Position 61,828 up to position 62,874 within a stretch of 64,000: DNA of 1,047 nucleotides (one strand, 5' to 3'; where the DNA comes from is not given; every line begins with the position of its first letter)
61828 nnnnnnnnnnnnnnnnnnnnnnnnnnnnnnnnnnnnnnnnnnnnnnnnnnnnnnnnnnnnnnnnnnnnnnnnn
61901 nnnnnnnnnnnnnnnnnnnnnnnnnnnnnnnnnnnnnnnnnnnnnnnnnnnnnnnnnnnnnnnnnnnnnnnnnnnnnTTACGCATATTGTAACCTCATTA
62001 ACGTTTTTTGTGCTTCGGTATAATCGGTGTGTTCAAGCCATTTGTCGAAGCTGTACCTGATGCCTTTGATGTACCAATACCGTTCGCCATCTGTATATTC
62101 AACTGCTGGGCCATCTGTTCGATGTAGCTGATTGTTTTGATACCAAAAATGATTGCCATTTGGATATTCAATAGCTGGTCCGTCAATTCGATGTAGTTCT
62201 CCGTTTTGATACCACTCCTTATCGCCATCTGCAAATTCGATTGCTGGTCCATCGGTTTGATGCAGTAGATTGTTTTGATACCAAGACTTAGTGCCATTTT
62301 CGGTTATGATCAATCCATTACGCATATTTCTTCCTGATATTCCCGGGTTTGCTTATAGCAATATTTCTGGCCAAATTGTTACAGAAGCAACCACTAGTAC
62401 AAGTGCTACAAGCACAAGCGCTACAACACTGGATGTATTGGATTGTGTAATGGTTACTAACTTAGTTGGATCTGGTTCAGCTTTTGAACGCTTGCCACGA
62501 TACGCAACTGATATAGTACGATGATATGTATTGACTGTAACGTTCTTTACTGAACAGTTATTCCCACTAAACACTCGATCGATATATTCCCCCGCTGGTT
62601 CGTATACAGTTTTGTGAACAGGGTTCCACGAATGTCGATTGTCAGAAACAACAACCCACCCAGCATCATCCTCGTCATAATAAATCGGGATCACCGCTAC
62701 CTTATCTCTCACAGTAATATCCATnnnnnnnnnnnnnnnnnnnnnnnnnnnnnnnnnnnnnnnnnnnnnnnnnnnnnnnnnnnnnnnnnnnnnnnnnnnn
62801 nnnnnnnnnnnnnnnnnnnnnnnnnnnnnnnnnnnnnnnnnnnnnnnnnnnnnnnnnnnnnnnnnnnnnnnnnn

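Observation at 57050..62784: Candidate membrane-associated early operon: tail-anchored protein, MORN array, secreted protein and flotillin-like SPFH protein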

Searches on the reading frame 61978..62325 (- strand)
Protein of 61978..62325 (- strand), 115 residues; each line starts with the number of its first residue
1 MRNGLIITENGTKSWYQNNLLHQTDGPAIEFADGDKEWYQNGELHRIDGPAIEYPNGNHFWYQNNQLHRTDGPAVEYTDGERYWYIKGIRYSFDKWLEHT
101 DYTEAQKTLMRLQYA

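Call 17: search_protein_families(library=pfam, proteins=[window:61978-62325:-], max_evalue=10)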
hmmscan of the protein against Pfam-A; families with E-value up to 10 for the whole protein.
window:61978-62325:- (115 aa): 2 families
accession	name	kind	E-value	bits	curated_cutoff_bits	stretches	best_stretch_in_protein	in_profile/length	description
PF20530.3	DUF6745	-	1.6e-07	31.2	27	3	64-91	63-90/206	Domain of unknown function (DUF6745)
PF16378.10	DUF4988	-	0.47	10.7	30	1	19-65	41-90/183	Domain of unknown function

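Call 18: search_protein_families(library=phrogs, proteins=[window:61978-62325:-], max_evalue=0.01)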
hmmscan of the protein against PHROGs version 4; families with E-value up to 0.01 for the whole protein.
window:61978-62325:- (115 aa): 0 families

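Call 25: find_related_loci(query=A1, collection=viral_contigs, flank=10000)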
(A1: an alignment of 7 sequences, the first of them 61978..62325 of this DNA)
Query A1 (115 aa) in viral_contigs; peptide patterns used: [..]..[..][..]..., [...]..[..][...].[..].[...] (x = any residue, [..] = any of these).
207 stretches matched a pattern; 63 encode a relative of the query (tblastn E <= 1e-3); 54 distinct loci.
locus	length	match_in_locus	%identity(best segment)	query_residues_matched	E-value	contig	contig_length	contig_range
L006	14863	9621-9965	55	1-115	1e-38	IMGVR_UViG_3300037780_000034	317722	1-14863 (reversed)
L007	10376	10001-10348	51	1-115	1e-36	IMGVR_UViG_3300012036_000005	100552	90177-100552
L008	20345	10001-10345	51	1-115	3e-36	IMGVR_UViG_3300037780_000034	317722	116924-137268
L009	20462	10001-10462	65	1-92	7e-36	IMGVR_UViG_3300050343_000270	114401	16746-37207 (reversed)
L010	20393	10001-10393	66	6-104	2e-35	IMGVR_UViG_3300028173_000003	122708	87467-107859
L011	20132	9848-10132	62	5-94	7e-34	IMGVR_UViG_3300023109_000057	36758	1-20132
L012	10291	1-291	67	10-94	4e-34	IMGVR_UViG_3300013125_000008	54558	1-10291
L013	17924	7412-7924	61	10-96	5e-33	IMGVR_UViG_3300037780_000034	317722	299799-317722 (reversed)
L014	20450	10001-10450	64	5-94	7e-33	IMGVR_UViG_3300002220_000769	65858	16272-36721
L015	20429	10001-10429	61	7-109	2e-33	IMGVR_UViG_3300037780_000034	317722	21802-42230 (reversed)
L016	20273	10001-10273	55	5-95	2e-32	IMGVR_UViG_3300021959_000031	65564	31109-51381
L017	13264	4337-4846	51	1-115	2e-32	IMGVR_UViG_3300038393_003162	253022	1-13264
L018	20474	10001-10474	57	6-104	2e-32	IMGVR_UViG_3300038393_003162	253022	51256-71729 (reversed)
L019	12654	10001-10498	60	5-94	1e-31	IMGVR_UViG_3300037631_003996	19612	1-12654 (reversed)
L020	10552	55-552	60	5-94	1e-31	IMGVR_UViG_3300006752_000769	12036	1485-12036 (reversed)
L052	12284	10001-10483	43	6-91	7e-21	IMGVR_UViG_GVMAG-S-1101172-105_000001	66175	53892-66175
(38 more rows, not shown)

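Call 56: predict_structure(alignment_id=A4)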
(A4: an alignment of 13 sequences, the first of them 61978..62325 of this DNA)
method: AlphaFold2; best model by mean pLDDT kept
length: 115 residues; sequences in the alignment: 13
mean_pLDDT: 95.6   pTM: 0.84
mean pLDDT of the five models: 95.6, 95.6, 95.5, 95.4, 94.9
residues with pLDDT >= 90: 108; 70-90: 6; 50-70: 1; < 50: 0
segments of 3 or more residues with pLDDT < 50: none
pLDDT, mean of each block of 10 residues (from residue 1): 91 97 94 97 95 98 97 96 98 96 95 93
secondary structure, 60 per line:
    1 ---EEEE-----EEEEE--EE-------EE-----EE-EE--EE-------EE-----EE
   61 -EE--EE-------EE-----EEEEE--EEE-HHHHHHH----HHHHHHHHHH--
elements in order: E4-7 E13-17 E82-86 E89-91 H93-99 H104-113

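Call 60: fold_search(model_id=the predicted structure, library=pdb)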
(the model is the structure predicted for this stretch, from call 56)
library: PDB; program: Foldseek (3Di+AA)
matches with E <= 10: 87; with E <= 0.001: 0
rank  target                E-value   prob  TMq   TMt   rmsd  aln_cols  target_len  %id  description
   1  6t68_B                1.1e-03  1.00  0.43  0.28   4.5        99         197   16  Crystal structure of Trypanosoma brucei Morn1 (released 2020-11-18)
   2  6t68_A                1.9e-03  1.00  0.46  0.30   4.2        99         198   19  Crystal structure of Trypanosoma brucei Morn1 (released 2020-11-18)
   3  6t69                  2.6e-03  1.00  0.42  0.27   4.6       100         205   19  Crystal structure of Toxoplasma gondii Morn1(V shape) (released 2020-11-18)
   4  6t6q_BBB              5.4e-03  1.00  0.42  0.27   4.4        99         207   18  Crystal structure of Toxoplasma gondii Morn1 (extended conformation). (released 2020-11-18)
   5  6t4r_AAA              5.4e-03  1.00  0.40  0.25   4.5        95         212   18  Crystal structure of Trypanosoma brucei Morn1 (released 2020-11-18)
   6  7sqc_V0               6.5e-03  0.99  0.41  0.27   5.2        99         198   18  Ciliary C1 central pair apparatus isolated from Chlamydomonas reinhardtii (released 2022-04-13)
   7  6t4d                  6.9e-03  0.98  0.37  0.25   6.1       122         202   15  Crystal structure of Plasmodium falciparum Morn1 (released 2020-11-18)
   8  7dmp_A                7.8e-03  1.00  0.46  0.31   3.9        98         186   20  Mouse radial spoke complex (released 2021-07-21)
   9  6t4r_CCC              7.8e-03  1.00  0.40  0.26   4.5        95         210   18  Crystal structure of Trypanosoma brucei Morn1 (released 2020-11-18)
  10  9fqr_MS               7.8e-03  0.82  0.27  0.19   7.4       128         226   14  96-nm repeat of axonemal doublet microtubules from bovine sperm (released 2025-03-26)
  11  6t6q_AAA              8.2e-03  1.00  0.46  0.28   3.9        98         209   18  Crystal structure of Toxoplasma gondii Morn1 (extended conformation). (released 2020-11-18)
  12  9ijj_3Q               8.2e-03  0.99  0.40  0.36   4.8       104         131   15  In situ structure of the central apparatus in mouse sperm axoneme. (released 2025-06-04)
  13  6jle_A                1.1e-02  1.00  0.45  0.38   4.5        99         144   15  Crystal structure of MORN4/Myo3a complex (released 2019-07-24)
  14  1h3i_A                1.1e-02  0.97  0.35  0.17   5.6       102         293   24  Crystal structure of the Histone Methyltransferase SET7/9 (released 2002-11-11)
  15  7sqc_7D               1.3e-02  1.00  0.44  0.48   3.9        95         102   13  Ciliary C1 central pair apparatus isolated from Chlamydomonas reinhardtii (released 2022-04-13)
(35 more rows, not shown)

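Call 87: find_related_loci(query=A1, collection=genome_contigs, flank=6000)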
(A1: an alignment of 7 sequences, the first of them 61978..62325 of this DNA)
Query A1 (115 aa) in genome_contigs; peptide patterns used: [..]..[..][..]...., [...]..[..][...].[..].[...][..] (x = any residue, [..] = any of these).
60 stretches matched a pattern; 18 encode a relative of the query (tblastn E <= 1e-3); 17 distinct loci.
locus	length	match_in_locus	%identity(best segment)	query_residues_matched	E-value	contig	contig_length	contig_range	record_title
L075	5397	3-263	59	6-94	8e-34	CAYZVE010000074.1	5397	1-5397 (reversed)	MAG TPA_asm: uncultured archaeon isolate binchicken_co387_541 genome assembly, contig: NODE_22077_length_5397_cov_2.9702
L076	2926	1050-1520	51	1-94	8e-31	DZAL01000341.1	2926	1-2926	MAG TPA_asm: Thiomargarita sp. isolate SulCav_PC08_66_44_25 SulCav_PC08-66_48165_length_2926_cov_12.768722, whole genome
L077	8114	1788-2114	61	10-88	5e-33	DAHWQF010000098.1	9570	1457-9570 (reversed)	MAG TPA_asm: Acidimicrobiaceae bacterium isolate clean1446 NODE_98_length_9570_cov_3.797535, whole genome shotgun sequen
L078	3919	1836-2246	51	6-94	4e-30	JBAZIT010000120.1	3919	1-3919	MAG: Candidatus Omnitrophota bacterium isolate SO_2017_LW4_101 scaffold_47011_c1_LW137-91_2017, whole genome shotgun seq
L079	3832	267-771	52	1-92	4e-29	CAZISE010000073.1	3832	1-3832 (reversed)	MAG TPA_asm: uncultured Verrucomicrobiota bacterium isolate binchicken_co135_146 genome assembly, contig: NODE_20844_len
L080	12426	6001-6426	54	6-94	6e-28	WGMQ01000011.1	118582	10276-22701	MAG: bacterium isolate RI_26 c_000000096377, whole genome shotgun sequence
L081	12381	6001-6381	46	2-101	3e-27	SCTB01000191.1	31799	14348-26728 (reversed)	MAG: Alphaproteobacteria bacterium isolate FW300_bin.31 FW300_bin.31-167938, whole genome shotgun sequence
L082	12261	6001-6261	48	6-92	1e-26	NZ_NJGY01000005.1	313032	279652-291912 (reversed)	Janthinobacterium sp. PC23-8 NODE_5_length_313032_cov_200.273, whole genome shotgun sequence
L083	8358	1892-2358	47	7-100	8e-27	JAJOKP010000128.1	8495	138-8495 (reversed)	MAG: Clostridiales bacterium isolate MAG-2163 c_000000000131, whole genome shotgun sequence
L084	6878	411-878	47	6-94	3e-24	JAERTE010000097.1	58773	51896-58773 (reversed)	MAG: Rhodospirillaceae bacterium isolate BH24 c_000000007328, whole genome shotgun sequence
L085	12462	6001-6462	41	6-101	5e-24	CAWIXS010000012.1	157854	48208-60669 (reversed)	MAG: uncultured Alphaproteobacteria bacterium isolate MFD05674.bin.1.102 genome assembly, contig: contig_12646, whole ge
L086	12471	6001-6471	45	5-91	5e-23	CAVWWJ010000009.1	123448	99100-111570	MAG: uncultured Alphaproteobacteria bacterium isolate MFD00962.bin.2.125 genome assembly, contig: contig_126009, whole g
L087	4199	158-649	52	6-98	1e-22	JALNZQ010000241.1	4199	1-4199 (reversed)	MAG: Methanothrix sp. isolate SO_2017_LW1 bin 8 NODE_24899_length_4199_cov_3.385069_LW64-88_2017, whole genome shotgun s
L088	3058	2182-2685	49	6-98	2e-22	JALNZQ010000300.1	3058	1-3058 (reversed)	MAG: Methanothrix sp. isolate SO_2017_LW1 bin 8 NODE_42156_length_3058_cov_1.977482_LW64-88_2017, whole genome shotgun s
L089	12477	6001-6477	48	6-107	2e-20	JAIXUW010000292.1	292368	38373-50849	MAG: Alphaproteobacteria bacterium isolate D1_MAG_00043 pond_D1_MAG_00043_000000000122, whole genome shotgun sequence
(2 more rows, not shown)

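Call 91: fold_search(model_id=the predicted structure, library=viral)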
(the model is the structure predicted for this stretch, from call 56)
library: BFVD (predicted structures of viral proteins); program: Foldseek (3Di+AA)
matches with E <= 10: 294; with E <= 0.001: 42
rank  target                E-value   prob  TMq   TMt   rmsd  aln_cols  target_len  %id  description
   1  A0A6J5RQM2            2.8e-12  1.00  0.78  0.82   4.8       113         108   41  Uncharacterized protein [uncultured Caudovirales phage]
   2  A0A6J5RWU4            1.0e-11  1.00  0.78  0.41   1.3        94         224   57  Uncharacterized protein [uncultured Caudovirales phage]
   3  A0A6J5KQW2            1.0e-11  1.00  0.77  0.61   5.4       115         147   36  Uncharacterized protein [uncultured Caudovirales phage]
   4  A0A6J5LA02            9.4e-11  1.00  0.61  0.43   8.6       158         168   28  Uncharacterized protein [uncultured Caudovirales phage]
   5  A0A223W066            1.3e-10  1.00  0.81  0.90   1.3        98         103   33  Uncharacterized protein [Agrobacterium phage Atu_ph07]
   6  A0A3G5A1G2            2.5e-10  1.00  0.56  0.50   6.5       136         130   26  MORN repeat-containing protein [Harvfovirus sp.]
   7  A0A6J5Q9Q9            3.1e-10  1.00  0.75  0.64   1.7        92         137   47  Uncharacterized protein [uncultured Caudovirales phage]
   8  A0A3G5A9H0            2.2e-09  1.00  0.61  0.32   4.1       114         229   38  DUF7666 domain-containing protein [Hyperionvirus sp.]
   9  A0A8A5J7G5            2.6e-09  1.00  0.70  0.23   1.7        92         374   40  (no name in the UniProt tables at hand)
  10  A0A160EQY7            3.9e-09  1.00  0.74  0.36   1.6        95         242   35  Uncharacterized protein [Powai lake megavirus]
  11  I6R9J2                6.8e-09  1.00  0.58  0.67   6.4        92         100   41  Uncharacterized protein [Celeribacter phage P12053L]
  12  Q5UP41                7.7e-09  1.00  0.70  0.15   7.2       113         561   36  Uncharacterized protein R871 [Acanthamoeba polyphaga mimivirus]
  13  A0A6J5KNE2            9.2e-09  1.00  0.58  0.67   6.1        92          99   37  Uncharacterized protein [uncultured Caudovirales phage]
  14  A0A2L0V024            1.2e-08  1.00  0.44  0.34   6.1       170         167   19  Uncharacterized protein [Agrobacterium phage Atu_ph07]
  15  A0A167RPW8            1.4e-08  1.00  0.70  0.27   1.5        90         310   42  Uncharacterized protein [Powai lake megavirus]
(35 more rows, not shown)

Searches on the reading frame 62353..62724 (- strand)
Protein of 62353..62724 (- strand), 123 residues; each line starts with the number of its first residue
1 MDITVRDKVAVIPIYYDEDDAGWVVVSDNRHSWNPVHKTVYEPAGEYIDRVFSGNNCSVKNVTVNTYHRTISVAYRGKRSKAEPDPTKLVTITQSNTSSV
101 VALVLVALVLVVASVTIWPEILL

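Call 5: search_protein_families(library=pfam, proteins=[window:62353-62724:-], max_evalue=0.01)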
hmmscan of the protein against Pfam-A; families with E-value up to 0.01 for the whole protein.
window:62353-62724:- (123 aa): 0 families

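Call 18: search_protein_families(library=phrogs, proteins=[window:62353-62724:-], max_evalue=0.01)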
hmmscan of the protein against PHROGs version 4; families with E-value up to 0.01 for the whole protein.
window:62353-62724:- (123 aa): 0 families

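Call 19: search_protein_families(library=padloc, proteins=[window:62353-62724:-], max_evalue=0.01)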
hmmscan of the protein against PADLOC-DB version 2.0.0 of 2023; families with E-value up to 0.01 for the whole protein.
window:62353-62724:- (123 aa): 0 families

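Call 26: find_related_loci(query=window:62353-62724:-, collection=viral_contigs, flank=10000)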
Query window:62353-62724:- (123 aa) in viral_contigs; peptide patterns used: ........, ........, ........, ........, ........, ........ (x = any residue, [..] = any of these).
15 stretches matched a pattern, but none encodes a relative of the query by tblastn (E <= 1e-3).

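Call 43: search_protein_families(library=ncbifam, proteins=[window:62353-62724:-], max_evalue=0.01)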
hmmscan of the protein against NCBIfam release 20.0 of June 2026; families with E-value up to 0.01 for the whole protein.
window:62353-62724:- (123 aa): 0 families

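Call 76: find_homologous_proteins(query=window:62353-62724:-)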
Query window:62353-62724:- (123 aa): 1 proteins with E <= 0.001 among 13 candidates.
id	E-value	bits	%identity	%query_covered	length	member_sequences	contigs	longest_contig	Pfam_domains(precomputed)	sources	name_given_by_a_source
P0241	6.1e-74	264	100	100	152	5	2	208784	-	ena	-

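Call 78: find_encoding_contigs(protein=P0241, flank=10000, max_places=2)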
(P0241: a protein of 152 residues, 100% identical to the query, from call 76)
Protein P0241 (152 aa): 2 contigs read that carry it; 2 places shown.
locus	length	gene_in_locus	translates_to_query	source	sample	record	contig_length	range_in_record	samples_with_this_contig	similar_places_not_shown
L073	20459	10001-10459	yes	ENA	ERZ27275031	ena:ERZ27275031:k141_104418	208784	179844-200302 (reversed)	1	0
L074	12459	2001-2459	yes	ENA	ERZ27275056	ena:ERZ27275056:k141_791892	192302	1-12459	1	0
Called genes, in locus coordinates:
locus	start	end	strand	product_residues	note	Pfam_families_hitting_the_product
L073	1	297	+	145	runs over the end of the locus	-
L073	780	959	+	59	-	-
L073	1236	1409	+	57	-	-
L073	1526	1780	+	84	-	-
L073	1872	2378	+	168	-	PF07486:Hydrolase_2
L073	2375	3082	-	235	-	PF07460:NUMOD3 (faint), PF22083:I-HmuI_NUMOD-like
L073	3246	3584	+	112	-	-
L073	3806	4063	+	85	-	-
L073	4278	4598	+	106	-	-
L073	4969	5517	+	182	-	PF13328:HD_4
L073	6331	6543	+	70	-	-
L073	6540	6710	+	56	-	-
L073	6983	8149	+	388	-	PF01210:NAD_Gly3P_dh_N (faint), PF03721:UDPG_MGDP_dh_N, PF00984:UDPG_MGDP_dh, PF03720:UDPG_MGDP_dh_C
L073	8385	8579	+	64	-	-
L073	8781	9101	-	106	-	-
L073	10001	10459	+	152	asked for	-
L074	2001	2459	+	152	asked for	-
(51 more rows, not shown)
